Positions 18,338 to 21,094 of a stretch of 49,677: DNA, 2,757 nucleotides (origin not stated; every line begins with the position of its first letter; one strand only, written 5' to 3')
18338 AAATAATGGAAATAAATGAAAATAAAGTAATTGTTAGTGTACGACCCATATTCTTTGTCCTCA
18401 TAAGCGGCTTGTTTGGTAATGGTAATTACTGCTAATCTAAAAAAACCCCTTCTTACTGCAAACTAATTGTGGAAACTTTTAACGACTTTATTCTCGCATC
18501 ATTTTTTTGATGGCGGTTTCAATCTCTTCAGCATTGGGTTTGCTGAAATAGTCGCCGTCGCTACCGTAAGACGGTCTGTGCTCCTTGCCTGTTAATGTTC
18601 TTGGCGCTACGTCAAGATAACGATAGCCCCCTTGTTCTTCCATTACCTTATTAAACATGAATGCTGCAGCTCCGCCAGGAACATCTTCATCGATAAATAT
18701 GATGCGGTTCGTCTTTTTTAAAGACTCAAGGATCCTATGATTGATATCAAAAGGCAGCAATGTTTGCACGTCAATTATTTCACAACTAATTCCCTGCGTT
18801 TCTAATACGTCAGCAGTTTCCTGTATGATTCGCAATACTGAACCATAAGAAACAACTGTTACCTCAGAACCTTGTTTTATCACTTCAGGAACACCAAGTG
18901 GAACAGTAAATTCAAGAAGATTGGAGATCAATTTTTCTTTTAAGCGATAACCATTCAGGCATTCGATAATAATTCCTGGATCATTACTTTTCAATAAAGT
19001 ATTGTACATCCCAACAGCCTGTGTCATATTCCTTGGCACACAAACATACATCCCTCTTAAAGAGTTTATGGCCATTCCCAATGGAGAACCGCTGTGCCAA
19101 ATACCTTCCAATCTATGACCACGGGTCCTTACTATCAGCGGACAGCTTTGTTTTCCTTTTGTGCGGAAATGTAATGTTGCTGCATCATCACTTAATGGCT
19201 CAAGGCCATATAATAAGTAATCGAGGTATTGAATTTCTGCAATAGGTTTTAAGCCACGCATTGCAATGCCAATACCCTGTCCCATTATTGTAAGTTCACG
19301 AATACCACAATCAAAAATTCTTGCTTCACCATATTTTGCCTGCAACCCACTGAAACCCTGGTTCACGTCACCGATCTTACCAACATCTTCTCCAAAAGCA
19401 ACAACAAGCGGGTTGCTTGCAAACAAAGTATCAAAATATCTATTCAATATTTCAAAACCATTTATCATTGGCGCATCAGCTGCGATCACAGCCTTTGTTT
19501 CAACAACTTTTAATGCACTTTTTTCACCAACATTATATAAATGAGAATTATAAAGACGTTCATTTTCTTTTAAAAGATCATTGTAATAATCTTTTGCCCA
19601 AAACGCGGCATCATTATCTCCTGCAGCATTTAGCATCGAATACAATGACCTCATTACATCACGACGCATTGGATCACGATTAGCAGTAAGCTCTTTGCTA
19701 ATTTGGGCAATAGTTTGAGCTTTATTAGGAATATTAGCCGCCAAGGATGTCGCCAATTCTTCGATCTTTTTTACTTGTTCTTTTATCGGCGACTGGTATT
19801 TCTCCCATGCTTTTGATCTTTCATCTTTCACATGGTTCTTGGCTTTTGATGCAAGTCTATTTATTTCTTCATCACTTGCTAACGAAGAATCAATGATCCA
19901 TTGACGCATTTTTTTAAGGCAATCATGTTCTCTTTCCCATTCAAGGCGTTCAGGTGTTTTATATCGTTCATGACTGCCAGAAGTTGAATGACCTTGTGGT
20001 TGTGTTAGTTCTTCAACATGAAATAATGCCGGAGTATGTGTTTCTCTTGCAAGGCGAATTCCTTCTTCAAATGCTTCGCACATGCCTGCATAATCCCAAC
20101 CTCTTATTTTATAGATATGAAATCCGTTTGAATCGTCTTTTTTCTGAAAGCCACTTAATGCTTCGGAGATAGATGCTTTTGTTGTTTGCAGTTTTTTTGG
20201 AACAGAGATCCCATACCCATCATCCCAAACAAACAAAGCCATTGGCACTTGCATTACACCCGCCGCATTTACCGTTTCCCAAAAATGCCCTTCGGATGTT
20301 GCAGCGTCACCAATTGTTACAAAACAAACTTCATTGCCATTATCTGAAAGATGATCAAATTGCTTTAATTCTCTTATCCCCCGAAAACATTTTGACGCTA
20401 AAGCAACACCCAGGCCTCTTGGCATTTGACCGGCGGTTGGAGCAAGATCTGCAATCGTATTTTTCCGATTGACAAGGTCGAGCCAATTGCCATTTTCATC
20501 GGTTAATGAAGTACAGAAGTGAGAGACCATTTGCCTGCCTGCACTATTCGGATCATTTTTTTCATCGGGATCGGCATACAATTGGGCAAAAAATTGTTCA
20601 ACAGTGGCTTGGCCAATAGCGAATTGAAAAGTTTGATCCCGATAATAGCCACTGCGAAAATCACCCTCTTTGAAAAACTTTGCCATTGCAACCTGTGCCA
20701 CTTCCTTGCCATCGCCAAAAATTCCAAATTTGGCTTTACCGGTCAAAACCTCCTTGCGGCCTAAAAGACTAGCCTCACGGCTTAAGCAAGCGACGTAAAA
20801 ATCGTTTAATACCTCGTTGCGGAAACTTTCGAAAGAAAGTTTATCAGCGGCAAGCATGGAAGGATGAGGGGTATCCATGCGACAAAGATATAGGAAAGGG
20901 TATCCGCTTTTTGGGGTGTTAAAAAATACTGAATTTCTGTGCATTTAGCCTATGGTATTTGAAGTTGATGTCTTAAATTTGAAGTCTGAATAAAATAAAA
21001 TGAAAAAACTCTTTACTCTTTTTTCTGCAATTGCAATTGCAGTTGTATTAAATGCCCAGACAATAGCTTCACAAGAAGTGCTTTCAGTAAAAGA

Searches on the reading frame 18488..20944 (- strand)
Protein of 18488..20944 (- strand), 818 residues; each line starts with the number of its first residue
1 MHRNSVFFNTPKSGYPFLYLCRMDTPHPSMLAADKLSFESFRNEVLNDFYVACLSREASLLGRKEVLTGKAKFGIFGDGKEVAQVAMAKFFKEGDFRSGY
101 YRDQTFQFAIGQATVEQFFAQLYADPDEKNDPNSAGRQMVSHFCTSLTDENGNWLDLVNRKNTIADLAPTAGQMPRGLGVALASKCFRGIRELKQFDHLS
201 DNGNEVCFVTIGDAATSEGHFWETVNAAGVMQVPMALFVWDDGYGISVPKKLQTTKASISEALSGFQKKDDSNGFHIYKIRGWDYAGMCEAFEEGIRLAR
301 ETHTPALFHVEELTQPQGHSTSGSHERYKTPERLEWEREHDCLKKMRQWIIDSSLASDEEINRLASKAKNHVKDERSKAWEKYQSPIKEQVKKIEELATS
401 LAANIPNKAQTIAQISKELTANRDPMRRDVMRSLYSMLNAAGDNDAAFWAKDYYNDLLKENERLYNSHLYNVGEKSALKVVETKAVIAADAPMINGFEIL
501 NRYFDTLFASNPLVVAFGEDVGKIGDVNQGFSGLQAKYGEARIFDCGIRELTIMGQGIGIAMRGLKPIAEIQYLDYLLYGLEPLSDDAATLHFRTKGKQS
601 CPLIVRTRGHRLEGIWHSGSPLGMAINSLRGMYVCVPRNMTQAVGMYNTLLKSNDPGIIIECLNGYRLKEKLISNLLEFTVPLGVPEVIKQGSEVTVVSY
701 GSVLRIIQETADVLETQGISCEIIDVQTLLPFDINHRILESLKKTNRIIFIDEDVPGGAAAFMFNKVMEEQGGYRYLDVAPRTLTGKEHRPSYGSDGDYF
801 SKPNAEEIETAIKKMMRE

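Call 73: search_protein_families(library=pfam, proteins=[window:18488-20944:-], max_evalue=0.00001)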
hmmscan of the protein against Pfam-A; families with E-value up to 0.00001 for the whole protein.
window:18488-20944:- (818 aa): 3 families
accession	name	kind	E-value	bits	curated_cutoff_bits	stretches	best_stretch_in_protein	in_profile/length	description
PF00676.26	E1_dh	-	4.4e-30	105.1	22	1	69-384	21-296/300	Dehydrogenase E1 component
PF02780.25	Transketolase_C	-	5e-20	72.1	25.9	1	687-794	4-108/124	Transketolase, C-terminal domain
PF02779.29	Transket_pyr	-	1.7e-19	70.6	27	1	498-661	7-167/174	Transketolase, pyrimidine binding domain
